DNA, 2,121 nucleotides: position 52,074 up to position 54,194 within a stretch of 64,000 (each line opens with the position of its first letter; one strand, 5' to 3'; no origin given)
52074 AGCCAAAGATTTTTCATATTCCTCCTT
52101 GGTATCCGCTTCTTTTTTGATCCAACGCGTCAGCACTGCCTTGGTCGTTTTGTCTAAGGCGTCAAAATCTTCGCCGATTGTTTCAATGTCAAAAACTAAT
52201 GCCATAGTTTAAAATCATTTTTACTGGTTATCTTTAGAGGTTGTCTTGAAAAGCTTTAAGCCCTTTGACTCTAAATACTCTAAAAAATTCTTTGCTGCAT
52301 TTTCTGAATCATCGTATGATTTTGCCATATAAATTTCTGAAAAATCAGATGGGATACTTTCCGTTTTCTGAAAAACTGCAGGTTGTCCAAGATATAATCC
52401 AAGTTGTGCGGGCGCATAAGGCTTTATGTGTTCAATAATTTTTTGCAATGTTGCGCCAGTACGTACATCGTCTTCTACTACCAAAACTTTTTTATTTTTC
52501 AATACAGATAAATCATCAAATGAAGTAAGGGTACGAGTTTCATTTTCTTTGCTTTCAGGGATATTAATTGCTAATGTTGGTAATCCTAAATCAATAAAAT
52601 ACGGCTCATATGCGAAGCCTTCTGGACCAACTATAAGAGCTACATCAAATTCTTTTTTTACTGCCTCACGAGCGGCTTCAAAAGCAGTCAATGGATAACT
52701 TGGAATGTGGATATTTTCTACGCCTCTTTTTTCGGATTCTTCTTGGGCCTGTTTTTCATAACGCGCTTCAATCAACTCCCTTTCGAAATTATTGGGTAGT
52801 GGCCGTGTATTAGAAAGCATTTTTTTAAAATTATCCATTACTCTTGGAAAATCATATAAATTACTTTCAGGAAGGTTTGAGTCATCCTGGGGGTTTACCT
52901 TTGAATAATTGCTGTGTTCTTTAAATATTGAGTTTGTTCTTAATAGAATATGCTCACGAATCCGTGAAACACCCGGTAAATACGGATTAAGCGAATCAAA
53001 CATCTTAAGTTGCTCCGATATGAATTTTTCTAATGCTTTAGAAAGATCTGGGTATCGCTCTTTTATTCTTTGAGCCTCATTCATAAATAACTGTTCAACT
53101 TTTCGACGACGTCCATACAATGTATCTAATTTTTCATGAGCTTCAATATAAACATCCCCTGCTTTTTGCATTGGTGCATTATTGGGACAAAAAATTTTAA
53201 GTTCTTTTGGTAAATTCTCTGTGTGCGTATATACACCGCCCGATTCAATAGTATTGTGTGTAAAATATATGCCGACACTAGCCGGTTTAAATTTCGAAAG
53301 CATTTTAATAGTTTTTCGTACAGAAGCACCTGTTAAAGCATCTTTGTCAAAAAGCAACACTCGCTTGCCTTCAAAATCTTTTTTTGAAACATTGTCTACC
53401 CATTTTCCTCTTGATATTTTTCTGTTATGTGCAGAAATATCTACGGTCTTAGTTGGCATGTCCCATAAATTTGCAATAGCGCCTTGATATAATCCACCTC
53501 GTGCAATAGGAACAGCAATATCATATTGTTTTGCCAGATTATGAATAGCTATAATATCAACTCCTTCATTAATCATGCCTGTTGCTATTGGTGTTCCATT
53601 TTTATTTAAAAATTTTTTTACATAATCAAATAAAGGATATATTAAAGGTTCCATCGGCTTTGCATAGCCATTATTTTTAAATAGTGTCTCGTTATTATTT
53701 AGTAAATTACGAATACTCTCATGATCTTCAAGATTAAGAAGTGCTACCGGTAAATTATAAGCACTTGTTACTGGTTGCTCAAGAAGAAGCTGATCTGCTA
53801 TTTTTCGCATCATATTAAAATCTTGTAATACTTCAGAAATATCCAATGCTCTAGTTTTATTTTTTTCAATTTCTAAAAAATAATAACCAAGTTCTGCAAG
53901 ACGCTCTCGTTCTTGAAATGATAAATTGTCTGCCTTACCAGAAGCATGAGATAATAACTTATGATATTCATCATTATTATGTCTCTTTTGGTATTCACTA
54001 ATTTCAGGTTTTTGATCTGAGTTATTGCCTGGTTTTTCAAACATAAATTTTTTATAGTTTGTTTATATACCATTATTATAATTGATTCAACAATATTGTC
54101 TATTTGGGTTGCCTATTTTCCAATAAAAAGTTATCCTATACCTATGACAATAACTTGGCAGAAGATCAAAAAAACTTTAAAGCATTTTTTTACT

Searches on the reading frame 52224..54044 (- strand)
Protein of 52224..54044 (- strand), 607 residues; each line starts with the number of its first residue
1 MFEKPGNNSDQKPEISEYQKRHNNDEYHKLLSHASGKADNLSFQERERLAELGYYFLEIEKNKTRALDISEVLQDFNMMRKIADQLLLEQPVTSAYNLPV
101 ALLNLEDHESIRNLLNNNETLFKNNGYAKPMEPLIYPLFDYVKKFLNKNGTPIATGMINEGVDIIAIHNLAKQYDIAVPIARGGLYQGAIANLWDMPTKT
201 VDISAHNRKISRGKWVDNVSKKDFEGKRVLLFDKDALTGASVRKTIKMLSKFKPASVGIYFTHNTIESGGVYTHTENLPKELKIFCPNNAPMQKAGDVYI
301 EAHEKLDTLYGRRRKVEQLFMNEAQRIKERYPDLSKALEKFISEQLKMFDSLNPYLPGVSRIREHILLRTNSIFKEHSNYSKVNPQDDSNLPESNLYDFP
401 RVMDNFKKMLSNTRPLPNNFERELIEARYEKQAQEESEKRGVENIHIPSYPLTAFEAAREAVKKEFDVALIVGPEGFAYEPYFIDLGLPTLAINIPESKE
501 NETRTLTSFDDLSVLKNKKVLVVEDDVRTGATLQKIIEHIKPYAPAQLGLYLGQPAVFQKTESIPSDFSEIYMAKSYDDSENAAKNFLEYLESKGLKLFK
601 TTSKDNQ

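Call 10: search_protein_families(library=pfam, proteins=[window:52224-54044:-], max_evalue=0.001)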
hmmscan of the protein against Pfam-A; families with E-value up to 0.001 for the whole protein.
window:52224-54044:- (607 aa): 1 family
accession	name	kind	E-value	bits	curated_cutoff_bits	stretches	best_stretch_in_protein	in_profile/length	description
PF00156.33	Pribosyltran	-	2.5e-13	50.1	26.3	1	500-550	69-120/158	Phosphoribosyl transferase domain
